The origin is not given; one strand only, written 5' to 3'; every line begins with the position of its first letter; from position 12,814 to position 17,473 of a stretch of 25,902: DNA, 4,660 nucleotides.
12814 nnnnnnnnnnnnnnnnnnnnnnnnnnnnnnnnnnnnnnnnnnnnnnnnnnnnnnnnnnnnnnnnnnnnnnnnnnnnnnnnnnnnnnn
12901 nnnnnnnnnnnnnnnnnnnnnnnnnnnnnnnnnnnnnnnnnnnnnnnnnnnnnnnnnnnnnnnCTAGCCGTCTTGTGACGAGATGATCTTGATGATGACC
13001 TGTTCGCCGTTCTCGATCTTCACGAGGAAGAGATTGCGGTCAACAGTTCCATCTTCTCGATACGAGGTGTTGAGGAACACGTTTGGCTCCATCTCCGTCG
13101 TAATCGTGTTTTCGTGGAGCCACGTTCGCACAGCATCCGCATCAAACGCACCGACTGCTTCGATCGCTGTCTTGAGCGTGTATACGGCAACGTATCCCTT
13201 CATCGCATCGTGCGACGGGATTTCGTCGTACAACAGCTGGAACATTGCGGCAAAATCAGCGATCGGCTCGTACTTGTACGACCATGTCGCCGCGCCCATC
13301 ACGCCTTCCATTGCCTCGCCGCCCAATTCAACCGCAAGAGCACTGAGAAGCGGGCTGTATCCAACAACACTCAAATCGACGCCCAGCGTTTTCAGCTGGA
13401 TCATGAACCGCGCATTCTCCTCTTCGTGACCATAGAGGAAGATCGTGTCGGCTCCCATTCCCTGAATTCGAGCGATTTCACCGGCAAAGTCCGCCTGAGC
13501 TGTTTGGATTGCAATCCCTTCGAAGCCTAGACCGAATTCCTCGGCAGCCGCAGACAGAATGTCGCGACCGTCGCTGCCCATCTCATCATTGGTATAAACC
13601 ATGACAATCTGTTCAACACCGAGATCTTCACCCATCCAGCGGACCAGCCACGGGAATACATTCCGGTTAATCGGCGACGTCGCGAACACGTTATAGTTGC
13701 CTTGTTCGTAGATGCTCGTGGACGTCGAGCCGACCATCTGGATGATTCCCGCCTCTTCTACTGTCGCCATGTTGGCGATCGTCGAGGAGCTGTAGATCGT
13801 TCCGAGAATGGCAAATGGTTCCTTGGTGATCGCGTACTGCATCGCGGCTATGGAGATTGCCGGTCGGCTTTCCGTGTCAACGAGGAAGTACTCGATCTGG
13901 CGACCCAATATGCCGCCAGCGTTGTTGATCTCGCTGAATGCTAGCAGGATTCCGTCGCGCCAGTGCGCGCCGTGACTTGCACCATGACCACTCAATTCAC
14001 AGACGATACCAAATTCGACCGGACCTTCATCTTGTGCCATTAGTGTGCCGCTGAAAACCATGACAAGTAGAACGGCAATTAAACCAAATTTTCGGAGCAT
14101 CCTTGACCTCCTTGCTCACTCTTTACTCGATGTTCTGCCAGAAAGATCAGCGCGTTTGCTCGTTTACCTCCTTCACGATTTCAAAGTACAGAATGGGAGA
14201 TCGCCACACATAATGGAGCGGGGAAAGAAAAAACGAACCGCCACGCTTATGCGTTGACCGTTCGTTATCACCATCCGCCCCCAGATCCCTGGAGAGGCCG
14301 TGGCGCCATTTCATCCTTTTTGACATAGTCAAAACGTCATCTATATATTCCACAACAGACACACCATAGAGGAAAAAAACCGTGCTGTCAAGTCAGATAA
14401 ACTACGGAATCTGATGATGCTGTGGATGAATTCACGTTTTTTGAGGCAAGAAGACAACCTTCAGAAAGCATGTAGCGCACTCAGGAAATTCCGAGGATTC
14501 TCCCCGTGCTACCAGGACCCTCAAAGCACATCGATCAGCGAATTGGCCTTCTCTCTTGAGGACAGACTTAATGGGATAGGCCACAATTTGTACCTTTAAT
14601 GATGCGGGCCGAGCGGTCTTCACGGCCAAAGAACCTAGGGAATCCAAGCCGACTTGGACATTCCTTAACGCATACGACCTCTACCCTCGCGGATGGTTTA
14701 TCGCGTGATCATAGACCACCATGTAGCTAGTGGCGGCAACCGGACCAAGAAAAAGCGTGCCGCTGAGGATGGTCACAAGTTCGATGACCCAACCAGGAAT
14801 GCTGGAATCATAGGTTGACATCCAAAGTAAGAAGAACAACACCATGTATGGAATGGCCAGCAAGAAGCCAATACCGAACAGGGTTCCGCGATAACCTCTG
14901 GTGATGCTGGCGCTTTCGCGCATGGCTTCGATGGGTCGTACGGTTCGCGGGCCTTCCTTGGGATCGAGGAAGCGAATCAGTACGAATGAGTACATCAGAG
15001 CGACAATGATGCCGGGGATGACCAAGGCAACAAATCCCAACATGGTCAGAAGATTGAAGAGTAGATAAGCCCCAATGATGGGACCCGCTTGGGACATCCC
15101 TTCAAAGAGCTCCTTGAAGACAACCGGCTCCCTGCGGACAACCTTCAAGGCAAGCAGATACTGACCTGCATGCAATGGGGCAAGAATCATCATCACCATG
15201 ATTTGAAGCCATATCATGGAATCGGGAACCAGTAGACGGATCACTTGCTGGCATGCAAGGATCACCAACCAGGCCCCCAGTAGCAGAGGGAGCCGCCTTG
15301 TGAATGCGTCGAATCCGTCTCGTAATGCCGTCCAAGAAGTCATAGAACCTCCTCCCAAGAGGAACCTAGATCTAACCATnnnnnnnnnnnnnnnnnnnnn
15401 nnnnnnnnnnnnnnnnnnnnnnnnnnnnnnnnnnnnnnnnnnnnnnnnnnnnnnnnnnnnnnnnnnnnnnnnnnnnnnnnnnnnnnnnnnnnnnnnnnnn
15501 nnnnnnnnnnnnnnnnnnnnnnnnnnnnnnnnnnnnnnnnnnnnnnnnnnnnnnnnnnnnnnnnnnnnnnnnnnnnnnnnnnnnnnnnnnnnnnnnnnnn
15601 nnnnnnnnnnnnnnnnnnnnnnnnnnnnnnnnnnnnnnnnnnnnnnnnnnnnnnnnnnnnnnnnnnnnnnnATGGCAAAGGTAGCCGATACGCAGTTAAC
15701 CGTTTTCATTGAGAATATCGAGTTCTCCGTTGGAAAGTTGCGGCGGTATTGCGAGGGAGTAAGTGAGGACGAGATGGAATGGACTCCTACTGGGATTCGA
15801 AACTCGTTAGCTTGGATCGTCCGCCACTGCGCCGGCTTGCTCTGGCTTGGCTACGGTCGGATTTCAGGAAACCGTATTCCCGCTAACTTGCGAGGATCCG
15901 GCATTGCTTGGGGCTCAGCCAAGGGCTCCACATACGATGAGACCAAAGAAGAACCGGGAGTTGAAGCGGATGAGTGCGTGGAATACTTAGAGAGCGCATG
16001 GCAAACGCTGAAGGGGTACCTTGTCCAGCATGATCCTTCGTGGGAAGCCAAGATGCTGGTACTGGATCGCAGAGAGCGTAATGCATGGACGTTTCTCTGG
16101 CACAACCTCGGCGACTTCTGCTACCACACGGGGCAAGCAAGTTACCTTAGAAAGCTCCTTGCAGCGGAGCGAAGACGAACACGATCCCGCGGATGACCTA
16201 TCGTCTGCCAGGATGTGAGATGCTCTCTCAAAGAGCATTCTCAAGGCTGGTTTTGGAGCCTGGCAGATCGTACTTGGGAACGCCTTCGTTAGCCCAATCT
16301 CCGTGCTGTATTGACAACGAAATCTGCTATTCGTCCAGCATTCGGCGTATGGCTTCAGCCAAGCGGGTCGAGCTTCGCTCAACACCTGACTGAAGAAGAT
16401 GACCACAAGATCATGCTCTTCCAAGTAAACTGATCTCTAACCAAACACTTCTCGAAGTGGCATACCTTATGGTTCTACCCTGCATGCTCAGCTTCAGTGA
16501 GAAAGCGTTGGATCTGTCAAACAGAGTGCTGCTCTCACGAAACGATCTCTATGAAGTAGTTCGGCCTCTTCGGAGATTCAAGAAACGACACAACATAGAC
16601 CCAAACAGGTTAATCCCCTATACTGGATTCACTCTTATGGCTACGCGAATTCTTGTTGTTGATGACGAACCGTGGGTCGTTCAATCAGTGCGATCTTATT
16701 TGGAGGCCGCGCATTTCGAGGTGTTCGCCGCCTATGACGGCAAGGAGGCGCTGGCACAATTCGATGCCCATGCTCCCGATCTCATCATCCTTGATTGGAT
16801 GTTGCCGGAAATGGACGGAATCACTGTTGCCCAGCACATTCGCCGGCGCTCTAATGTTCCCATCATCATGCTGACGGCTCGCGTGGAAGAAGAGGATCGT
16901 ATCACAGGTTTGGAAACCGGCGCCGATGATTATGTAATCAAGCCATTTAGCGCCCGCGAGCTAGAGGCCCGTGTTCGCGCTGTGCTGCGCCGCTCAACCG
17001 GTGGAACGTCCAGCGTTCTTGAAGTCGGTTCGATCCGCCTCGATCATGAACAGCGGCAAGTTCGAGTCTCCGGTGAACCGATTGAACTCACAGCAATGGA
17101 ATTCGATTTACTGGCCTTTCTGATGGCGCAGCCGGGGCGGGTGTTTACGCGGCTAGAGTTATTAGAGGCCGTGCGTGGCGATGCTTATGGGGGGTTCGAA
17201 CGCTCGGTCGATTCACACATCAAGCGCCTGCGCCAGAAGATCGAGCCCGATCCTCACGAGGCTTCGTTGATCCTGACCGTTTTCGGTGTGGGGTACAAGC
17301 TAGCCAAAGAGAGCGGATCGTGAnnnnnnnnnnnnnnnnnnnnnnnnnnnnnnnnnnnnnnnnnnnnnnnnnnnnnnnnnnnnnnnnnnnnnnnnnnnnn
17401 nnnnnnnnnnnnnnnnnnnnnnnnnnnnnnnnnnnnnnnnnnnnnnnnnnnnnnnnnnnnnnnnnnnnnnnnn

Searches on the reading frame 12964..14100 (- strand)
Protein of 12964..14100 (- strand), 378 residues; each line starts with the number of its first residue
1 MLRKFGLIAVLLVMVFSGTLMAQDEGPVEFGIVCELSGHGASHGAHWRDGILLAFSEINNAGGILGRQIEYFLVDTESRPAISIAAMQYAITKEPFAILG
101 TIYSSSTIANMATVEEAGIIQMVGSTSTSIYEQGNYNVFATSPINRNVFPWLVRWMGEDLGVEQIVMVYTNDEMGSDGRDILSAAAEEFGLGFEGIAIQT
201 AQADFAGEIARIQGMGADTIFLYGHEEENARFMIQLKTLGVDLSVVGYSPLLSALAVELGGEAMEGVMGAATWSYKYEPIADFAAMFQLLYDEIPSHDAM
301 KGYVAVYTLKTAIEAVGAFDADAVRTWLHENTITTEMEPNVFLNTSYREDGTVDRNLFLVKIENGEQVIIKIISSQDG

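Call 4: search_protein_families(library=pfam, proteins=[window:12964-14100:-])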
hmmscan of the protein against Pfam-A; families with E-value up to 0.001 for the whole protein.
window:12964-14100:- (378 aa): 3 families
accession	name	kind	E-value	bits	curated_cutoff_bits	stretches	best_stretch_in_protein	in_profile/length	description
PF13458.12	Peripla_BP_6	-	1.4e-55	189.8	31.7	1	27-365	1-342/343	Periplasmic binding protein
PF13433.12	Peripla_BP_5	-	1.3e-14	54.5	27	1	30-334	3-312/363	Periplasmic binding protein domain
PF01094.35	ANF_receptor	-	3.3e-13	49.9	25.4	1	48-333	3-316/353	Receptor family ligand binding region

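Call 43: search_solved_structures(query=window:12964-14100:-, max_evalue=1e-10)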
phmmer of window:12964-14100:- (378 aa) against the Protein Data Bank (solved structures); distinct sequences matched with E-value up to 1e-10: 10.
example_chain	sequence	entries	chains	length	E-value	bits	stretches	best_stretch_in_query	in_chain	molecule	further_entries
3td9_A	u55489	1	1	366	2.6e-15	59.5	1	28-326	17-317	Branched chain amino acid ABC transporter, periplasmic amino acid-binding protein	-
4n0q_A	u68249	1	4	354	6.5e-15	58.2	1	27-332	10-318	Leu/Ile/Val-binding protein homolog 3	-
1usg_A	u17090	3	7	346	9.6e-15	57.6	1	29-332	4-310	LEUCINE-SPECIFIC BINDING PROTEIN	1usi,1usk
2lbp_A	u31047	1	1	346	1.1e-14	57.5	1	29-332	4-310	LEUCINE-BINDING PROTEIN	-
4gnr_A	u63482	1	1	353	1.7e-14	56.8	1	24-367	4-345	ABC transporter substrate-binding protein-branched chain amino acid transport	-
8tg1_A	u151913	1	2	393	2.2e-14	56.5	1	23-326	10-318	Extracellular ligand-binding receptor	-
4mlc_A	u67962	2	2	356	1.5e-13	53.6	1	47-315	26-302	Extracellular ligand-binding receptor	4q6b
3hut_A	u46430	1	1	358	3.8e-12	49.1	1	31-329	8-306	putative branched-chain amino acid ABC transporter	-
1z15_A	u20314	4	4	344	6.6e-12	48.3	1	29-339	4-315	Leu/Ile/Val-binding protein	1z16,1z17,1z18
2liv_A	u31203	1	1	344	9.2e-12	47.8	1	29-339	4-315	LEUCINE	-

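Call 54: search_protein_families(library=ncbifam, proteins=[window:12964-14100:-], max_evalue=0.01)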
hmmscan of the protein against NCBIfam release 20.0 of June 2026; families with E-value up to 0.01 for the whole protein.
window:12964-14100:- (378 aa): 3 families
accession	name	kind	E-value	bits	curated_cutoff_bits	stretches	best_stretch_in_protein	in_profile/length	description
NF011933.0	PRK15404.1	subfamily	1.7e-23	83.3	477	1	8-339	10-341/370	high-affinity branched-chain amino acid ABC transporter substrate-binding protein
TIGR03669.1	urea_ABC_arch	equivalog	9.1e-15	54.5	494.8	1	30-365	3-339/375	urea ABC transporter substrate-binding protein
TIGR03407.1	urea_ABC_UrtA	exception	1.2e-13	50.7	492.75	1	28-333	1-314/361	urea ABC transporter substrate-binding protein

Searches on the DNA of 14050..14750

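Call 59: search_rna_families(source=window, start=14050, end=14750, threshold=evalue, max_evalue=1)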
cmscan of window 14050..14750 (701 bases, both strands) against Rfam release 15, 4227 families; matches with E-value up to 1: 0.
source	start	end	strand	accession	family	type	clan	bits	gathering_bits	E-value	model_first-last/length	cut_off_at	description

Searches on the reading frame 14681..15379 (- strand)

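Call 4: search_protein_families(library=pfam, proteins=[window:14681-15379:-])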
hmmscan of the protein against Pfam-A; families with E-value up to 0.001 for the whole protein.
window:14681-15379:- (232 aa): 0 families

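Call 64: search_protein_families(library=pfam, proteins=[window:14681-15379:-], max_evalue=1)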
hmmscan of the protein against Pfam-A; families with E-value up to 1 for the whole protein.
window:14681-15379:- (232 aa): 1 family
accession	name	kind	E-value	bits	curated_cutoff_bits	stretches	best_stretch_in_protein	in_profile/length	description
PF06790.16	UPF0259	-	0.016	15.5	31.4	1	107-200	139-228/248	Uncharacterised protein family (UPF0259)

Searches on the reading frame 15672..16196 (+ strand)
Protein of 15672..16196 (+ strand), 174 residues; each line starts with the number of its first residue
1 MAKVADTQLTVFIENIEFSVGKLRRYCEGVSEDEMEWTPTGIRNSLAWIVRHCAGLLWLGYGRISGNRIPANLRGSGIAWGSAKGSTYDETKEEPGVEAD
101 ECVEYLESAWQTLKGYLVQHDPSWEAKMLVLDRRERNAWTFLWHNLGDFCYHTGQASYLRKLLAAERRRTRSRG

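Call 4: search_protein_families(library=pfam, proteins=[window:15672-16196:+])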
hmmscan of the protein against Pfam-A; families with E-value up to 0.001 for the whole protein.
window:15672-16196:+ (174 aa): 3 families
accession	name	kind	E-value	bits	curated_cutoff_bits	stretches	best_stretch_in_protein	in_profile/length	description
PF12867.12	DinB_2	-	1.9e-11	44.9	24.8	1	22-156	8-128/128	DinB superfamily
PF04978.18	MST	-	1.8e-10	41.9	27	1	16-163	6-147/149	Mycothiol-S-transferase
PF07609.16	DUF1572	-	0.00083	19.6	23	0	14-166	12-152/163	Protein of unknown function (DUF1572)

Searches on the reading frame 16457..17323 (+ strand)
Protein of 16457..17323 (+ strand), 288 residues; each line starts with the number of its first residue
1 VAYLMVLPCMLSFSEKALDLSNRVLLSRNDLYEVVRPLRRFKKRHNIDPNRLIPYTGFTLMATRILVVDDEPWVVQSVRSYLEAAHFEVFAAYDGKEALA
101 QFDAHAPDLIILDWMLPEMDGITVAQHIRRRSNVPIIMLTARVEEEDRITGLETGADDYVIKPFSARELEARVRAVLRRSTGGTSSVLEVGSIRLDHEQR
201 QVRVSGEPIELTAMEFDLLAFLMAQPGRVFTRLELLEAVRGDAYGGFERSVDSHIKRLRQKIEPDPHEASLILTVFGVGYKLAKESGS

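Call 4: search_protein_families(library=pfam, proteins=[window:16457-17323:+])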
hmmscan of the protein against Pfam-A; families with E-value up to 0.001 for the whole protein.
window:16457-17323:+ (288 aa): 2 families
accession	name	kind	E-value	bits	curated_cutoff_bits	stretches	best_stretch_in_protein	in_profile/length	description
PF00072.30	Response_reg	-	6.2e-33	113.7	30.2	1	65-174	1-111/111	Response regulator receiver domain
PF00486.34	Trans_reg_C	-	2.9e-26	91.8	26.2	1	206-282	1-77/77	Transcriptional regulatory protein, C terminal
